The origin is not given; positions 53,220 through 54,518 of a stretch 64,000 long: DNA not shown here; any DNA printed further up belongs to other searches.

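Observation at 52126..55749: Split kinase / HopA1-like / LanC-like gene set: a class V-type lanthipeptide synthetase outside the actinomycetes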

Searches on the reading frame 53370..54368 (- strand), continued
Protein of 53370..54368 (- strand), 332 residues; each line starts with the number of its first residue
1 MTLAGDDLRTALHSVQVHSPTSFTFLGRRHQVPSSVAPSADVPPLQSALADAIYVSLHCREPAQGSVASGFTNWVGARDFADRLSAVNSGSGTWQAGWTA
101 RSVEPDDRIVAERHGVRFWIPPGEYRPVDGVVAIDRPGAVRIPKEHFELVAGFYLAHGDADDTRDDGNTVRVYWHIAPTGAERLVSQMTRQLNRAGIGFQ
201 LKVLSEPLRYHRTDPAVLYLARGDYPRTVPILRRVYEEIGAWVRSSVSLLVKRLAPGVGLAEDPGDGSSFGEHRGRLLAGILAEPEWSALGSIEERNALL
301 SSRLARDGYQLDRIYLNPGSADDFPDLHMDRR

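Call 44: search_solved_structures(query=A3, max_evalue=0.01, show_alignments=1)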
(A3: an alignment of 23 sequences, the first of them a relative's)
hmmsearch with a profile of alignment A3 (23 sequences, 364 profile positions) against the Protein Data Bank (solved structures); distinct sequences matched with E-value up to 0.01: 20.
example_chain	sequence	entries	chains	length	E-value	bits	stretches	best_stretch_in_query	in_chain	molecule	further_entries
9dk1_A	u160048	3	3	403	1.2e-27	100.3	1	31-362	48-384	Kinase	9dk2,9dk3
9o56_A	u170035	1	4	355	9.6e-08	34.8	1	206-256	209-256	Aminoglycoside phosphotransferase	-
2pyw_A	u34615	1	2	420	1.1e-07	34.6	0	183-269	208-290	Uncharacterized protein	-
7f0a_A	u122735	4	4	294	3.2e-07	33.1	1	199-254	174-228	Capreomycin phosphotransferase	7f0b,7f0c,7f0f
8zic_A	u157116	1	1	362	5.4e-07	32.4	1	47-268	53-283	4-hydroxytryptamine kinase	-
9eto_A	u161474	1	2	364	5.5e-07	32.3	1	47-268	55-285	4-hydroxytryptamine kinase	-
8v3v_A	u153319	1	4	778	1.1e-06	31.3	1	195-249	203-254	Acyl-Coenzyme A dehydrogenase family, member 11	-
7s3l_A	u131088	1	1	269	2.6e-06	30.1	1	181-256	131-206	Aminoglycoside phosphotransferase family protein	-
3dxq_A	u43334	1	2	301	9.9e-06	28.2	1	215-248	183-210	choline/ethanolamine kinase family protein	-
4r77_B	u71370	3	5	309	1.3e-05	27.8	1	209-300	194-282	Choline kinase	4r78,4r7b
8i80_B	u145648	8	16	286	5.3e-05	25.8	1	203-277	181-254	Viomycin kinase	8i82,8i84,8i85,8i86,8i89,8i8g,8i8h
3dxp_A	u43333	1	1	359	6.8e-05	25.4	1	205-248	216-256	putative acyl-CoA dehydrogenase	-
8v3u_A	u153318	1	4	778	7.8e-05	25.2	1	195-249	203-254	Acyl-Coenzyme A dehydrogenase family, member 11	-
3w0m_A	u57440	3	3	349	0.00067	22.2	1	204-268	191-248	Hygromycin-B 4-O-kinase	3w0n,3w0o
9x4g_B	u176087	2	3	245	0.0017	20.9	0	78-138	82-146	non-specific serine/threonine protein kinase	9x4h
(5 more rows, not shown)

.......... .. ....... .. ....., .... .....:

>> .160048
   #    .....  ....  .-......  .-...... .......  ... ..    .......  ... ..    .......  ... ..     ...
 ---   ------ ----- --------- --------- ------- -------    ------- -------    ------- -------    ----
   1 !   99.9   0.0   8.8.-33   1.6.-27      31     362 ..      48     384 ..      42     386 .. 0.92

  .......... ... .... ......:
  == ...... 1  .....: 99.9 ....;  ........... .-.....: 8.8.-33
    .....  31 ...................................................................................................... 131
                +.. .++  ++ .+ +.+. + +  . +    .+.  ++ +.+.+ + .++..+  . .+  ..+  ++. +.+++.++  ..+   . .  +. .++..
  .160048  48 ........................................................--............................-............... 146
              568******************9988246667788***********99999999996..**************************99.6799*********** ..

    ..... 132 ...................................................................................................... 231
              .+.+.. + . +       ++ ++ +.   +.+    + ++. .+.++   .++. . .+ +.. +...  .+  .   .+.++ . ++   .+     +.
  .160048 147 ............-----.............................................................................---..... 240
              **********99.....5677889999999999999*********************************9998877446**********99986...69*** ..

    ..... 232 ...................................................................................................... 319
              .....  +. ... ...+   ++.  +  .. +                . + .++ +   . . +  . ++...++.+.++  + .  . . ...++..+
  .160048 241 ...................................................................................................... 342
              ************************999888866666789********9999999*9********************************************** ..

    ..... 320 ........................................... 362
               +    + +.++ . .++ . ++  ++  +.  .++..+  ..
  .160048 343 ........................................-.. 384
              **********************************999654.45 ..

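Call 45: search_protein_families(library=ncbifam, proteins=[L001:4844-6001:+, window:53370-54368:-], max_evalue=0.01)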
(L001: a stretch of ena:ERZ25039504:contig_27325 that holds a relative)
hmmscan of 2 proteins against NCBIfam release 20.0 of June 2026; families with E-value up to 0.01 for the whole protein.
L001:4844-6001:+ (386 aa): 6 families
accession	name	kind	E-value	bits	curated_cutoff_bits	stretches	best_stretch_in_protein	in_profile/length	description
NF038156.1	lant_syn_V_LxmK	equivalog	1.7e-22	80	315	1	43-374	20-344/347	class V lanthionine synthetase subunit LxmK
NF000088.1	viomycin_Vph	equivalog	2.6e-05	23.7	400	1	116-276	96-244/293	viomycin phosphotransferase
NF041268.1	capreo_Cph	equivalog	7.5e-05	22.5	390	1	217-270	179-231/285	capreomycin phosphotransferase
TIGR02721.1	ycfN_thiK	equivalog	0.00047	19.4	299.45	1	220-266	146-186/256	thiamine kinase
NF041256.1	GntI_guanitoxin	equivalog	0.0091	15.3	357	0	214-264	167-214/282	guanitoxin biosynthesis pre-guanitoxin N-oxide kinase GntI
NF046102.1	CellCycRegCcrZ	equivalog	0.0098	15.3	400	0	221-272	154-200/260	cell cycle regulator CcrZ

window:53370-54368:- (332 aa): 0 families

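Call 53: find_encoding_contigs(protein=window:53370-54368:-, flank=10000, max_places=3)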
Protein window:53370-54368:- (332 aa): no gene with exactly this product is on record in the collection.

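Call 67: predict_structure(alignment_id=A1)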
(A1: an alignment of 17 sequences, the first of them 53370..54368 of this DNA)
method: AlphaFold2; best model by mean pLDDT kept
length: 332 residues; sequences in the alignment: 17
mean_pLDDT: 89.9   pTM: 0.89
mean pLDDT of the five models: 89.9, 89.0, 88.5, 88.2, 87.4
residues with pLDDT >= 90: 259; 70-90: 45; 50-70: 19; < 50: 9
segments of 3 or more residues with pLDDT < 50: 66-69, 330-332
pLDDT, mean of each block of 10 residues (from residue 1): 69 94 94 68 90 95 59 77 95 94 95 94 93 94 79 91 85 96 98 97 91 94 96 96 95 96 91 96 94 94 97 95 84 39
secondary structure, 60 per line:
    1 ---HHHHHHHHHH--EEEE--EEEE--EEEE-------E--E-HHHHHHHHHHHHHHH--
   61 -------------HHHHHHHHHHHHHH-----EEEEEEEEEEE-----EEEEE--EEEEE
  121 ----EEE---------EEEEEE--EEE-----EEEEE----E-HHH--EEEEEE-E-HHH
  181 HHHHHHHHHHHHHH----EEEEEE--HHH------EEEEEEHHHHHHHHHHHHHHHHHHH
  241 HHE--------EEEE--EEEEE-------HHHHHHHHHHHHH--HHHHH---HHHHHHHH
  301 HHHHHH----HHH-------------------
elements in order: H4-13 E16-19 E22-25 E28-31 H44-58 H74-87 E93-103 E109-113 E116-120 E125-127 E137-142 E145-147 E153-157 E169-174 H178-194 E199-204 E216-221 H222-242 E252-255 E258-262 H270-282 H285-289 H293-306

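Call 69: fold_search(model_id=the predicted structure, library=pdb)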
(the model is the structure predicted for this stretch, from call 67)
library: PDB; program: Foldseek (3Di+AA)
matches with E <= 10: 381; with E <= 0.001: 5
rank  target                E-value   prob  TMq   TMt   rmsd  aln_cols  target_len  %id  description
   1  9dk1_B                6.0e-18  1.00  0.75  0.79   3.8       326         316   24  Lexapeptide dehydratase complex LxmKY apo (released 2024-12-04)
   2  9dk2_B                1.1e-17  1.00  0.72  0.77   4.4       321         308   23  Lexapeptide dehydratase complex LxmKY, ATP bound (released 2024-12-04)
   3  9dk3_B                2.1e-17  1.00  0.72  0.76   4.2       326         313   25  Lexapeptide dehydratase complex LxmKY, hydrolysed ATP bound (released 2024-12-04)
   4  4rsw_A                5.0e-08  1.00  0.46  0.58   7.6       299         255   17  The structure of the effector protein from Pseudomonas syringae pv. syringae strain 61 (released 2015-03-11)
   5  4rsx                  9.4e-08  1.00  0.47  0.58   8.7       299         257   18  The structure of the effector protein from Pseudomonas syringae pv. tomato strain DC3000 (released 2015-03-11)
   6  8sao_B                7.1e-02  0.97  0.29  0.12   3.3       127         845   10  Crystal structure of class III lanthipeptide synthetase ThurKC in complex with ThurA1 leader peptide (released 2023-11-01)
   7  8sam_B                1.3e-01  0.93  0.29  0.12   4.5       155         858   10  Crystal structure of class III lanthipeptide synthetase LP-GS-ThurKC in complex with ATP (released 2023-10-11)
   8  8sam_A                1.5e-01  0.96  0.29  0.12   3.0       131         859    8  Crystal structure of class III lanthipeptide synthetase LP-GS-ThurKC in complex with ATP (released 2023-10-11)
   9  8car                  1.6e-01  0.80  0.23  0.10   5.4       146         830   10  Discovery of the lanthipeptide Curvocidin and structural insights into its trifunctional synthetase CuvL (released 2023-06-14)
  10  2vfu                  1.7e-01  0.11  0.16  0.14  13.0       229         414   15  Alditol Oxidase from Streptomyces coelicolor A3(2): Complex with Mannitol (released 2008-01-08)
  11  5k8e_A                1.9e-01  0.20  0.19  0.15   9.8       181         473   11  Xylooligosaccharide oxidase from Myceliophthora thermophila C1 (released 2016-09-21)
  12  2gre_I                1.9e-01  0.09  0.11  0.12  17.9       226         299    9  Crystal structure of Deblocking aminopeptidase from Bacillus cereus (released 2006-05-23)
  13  3bo6_A                2.2e-01  0.15  0.22  0.30  16.2       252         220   11  Structure of the Chromobacterium violaceum VirA (SpvC) Phosphothreonine Lyase effector protein (released 2008-11-25)
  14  9szu                  2.5e-01  0.38  0.16  0.17   5.8        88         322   15  Cerium(III)-bound de novo photoredox enzyme (PLZ2.3) (released 2026-03-25)
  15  2p1w                  2.8e-01  0.23  0.21  0.31  15.3       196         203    9  structure of the phosphothreonine lyase SpvC, the effector protein from Salmonella (released 2007-12-11)
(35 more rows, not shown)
